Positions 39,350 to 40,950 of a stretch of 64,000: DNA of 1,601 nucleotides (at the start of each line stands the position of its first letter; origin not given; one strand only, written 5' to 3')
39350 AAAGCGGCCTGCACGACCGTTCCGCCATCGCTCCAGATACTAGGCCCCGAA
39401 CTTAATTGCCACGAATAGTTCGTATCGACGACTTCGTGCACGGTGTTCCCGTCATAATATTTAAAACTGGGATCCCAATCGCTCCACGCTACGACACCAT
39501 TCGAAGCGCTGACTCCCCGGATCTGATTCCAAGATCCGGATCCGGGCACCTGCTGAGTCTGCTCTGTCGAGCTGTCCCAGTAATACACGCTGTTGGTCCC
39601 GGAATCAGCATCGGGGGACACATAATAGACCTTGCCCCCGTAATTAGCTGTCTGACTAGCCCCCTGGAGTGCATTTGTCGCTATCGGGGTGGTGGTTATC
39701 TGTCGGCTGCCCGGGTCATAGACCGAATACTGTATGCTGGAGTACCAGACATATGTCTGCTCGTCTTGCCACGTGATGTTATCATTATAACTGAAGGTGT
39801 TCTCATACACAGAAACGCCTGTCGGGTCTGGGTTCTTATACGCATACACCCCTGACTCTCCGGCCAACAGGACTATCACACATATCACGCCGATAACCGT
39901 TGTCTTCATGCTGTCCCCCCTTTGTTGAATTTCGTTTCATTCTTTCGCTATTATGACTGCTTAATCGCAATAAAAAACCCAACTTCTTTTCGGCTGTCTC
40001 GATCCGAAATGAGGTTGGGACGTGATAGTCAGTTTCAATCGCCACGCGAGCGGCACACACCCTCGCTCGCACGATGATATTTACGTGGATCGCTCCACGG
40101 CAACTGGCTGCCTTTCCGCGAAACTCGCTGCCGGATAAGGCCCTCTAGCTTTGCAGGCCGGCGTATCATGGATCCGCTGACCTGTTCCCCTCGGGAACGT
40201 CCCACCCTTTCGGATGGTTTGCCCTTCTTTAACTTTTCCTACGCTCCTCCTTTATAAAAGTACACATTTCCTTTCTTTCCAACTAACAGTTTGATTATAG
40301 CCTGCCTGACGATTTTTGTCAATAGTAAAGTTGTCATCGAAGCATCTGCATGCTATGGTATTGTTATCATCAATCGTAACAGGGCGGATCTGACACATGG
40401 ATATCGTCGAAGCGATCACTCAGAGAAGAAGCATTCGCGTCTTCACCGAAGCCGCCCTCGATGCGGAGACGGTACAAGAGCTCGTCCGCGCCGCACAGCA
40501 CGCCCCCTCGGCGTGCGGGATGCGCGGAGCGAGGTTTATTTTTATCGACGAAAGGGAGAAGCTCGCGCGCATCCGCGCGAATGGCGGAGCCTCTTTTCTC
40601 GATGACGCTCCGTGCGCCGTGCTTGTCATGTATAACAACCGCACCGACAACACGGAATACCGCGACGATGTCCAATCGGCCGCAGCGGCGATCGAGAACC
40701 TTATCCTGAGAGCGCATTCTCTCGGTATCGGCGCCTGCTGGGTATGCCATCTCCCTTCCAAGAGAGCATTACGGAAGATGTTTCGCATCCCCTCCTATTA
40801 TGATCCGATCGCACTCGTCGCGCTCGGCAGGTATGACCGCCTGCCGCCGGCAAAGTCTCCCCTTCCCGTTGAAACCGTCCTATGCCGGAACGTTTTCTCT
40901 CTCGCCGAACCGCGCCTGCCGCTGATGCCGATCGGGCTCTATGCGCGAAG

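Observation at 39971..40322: Riboswitch copy 3 has a different 44-nt structured insertion at the same junction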

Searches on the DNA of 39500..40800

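Call 4: search_rna_families(source=window, threshold=evalue, max_evalue=10, start=39500, end=40800, show_alignments=5)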
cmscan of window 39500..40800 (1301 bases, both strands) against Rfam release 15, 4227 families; matches with E-value up to 10: 5.
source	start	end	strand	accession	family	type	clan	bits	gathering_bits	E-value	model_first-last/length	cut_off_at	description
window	40096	40233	-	RF01051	c-di-GMP-I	Cis-reg; riboswitch;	CL00126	32.4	35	0.00035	1-87/87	no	c-di-GMP-I riboswitch aptamer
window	40498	40593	-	RF02240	Xoo1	Gene; sRNA;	-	18.4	70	2.8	1-95/95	no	Xanthomonadaceae sRNA Xoo1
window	40155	40237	+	RF02345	ar15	Gene; sRNA;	CL00108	14.6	40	5.2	1-112/112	no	Alphaproteobacterial ar15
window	40387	40447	-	RF01128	sR43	Gene; snRNA; snoRNA; CD-box;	-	12.7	45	3.1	1-56/56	no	Small nucleolar RNA sR42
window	39603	39651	-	RF01123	sR35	Gene; snRNA; snoRNA; CD-box;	-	12.3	60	4.8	1-57/57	no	Small nucleolar RNA sR35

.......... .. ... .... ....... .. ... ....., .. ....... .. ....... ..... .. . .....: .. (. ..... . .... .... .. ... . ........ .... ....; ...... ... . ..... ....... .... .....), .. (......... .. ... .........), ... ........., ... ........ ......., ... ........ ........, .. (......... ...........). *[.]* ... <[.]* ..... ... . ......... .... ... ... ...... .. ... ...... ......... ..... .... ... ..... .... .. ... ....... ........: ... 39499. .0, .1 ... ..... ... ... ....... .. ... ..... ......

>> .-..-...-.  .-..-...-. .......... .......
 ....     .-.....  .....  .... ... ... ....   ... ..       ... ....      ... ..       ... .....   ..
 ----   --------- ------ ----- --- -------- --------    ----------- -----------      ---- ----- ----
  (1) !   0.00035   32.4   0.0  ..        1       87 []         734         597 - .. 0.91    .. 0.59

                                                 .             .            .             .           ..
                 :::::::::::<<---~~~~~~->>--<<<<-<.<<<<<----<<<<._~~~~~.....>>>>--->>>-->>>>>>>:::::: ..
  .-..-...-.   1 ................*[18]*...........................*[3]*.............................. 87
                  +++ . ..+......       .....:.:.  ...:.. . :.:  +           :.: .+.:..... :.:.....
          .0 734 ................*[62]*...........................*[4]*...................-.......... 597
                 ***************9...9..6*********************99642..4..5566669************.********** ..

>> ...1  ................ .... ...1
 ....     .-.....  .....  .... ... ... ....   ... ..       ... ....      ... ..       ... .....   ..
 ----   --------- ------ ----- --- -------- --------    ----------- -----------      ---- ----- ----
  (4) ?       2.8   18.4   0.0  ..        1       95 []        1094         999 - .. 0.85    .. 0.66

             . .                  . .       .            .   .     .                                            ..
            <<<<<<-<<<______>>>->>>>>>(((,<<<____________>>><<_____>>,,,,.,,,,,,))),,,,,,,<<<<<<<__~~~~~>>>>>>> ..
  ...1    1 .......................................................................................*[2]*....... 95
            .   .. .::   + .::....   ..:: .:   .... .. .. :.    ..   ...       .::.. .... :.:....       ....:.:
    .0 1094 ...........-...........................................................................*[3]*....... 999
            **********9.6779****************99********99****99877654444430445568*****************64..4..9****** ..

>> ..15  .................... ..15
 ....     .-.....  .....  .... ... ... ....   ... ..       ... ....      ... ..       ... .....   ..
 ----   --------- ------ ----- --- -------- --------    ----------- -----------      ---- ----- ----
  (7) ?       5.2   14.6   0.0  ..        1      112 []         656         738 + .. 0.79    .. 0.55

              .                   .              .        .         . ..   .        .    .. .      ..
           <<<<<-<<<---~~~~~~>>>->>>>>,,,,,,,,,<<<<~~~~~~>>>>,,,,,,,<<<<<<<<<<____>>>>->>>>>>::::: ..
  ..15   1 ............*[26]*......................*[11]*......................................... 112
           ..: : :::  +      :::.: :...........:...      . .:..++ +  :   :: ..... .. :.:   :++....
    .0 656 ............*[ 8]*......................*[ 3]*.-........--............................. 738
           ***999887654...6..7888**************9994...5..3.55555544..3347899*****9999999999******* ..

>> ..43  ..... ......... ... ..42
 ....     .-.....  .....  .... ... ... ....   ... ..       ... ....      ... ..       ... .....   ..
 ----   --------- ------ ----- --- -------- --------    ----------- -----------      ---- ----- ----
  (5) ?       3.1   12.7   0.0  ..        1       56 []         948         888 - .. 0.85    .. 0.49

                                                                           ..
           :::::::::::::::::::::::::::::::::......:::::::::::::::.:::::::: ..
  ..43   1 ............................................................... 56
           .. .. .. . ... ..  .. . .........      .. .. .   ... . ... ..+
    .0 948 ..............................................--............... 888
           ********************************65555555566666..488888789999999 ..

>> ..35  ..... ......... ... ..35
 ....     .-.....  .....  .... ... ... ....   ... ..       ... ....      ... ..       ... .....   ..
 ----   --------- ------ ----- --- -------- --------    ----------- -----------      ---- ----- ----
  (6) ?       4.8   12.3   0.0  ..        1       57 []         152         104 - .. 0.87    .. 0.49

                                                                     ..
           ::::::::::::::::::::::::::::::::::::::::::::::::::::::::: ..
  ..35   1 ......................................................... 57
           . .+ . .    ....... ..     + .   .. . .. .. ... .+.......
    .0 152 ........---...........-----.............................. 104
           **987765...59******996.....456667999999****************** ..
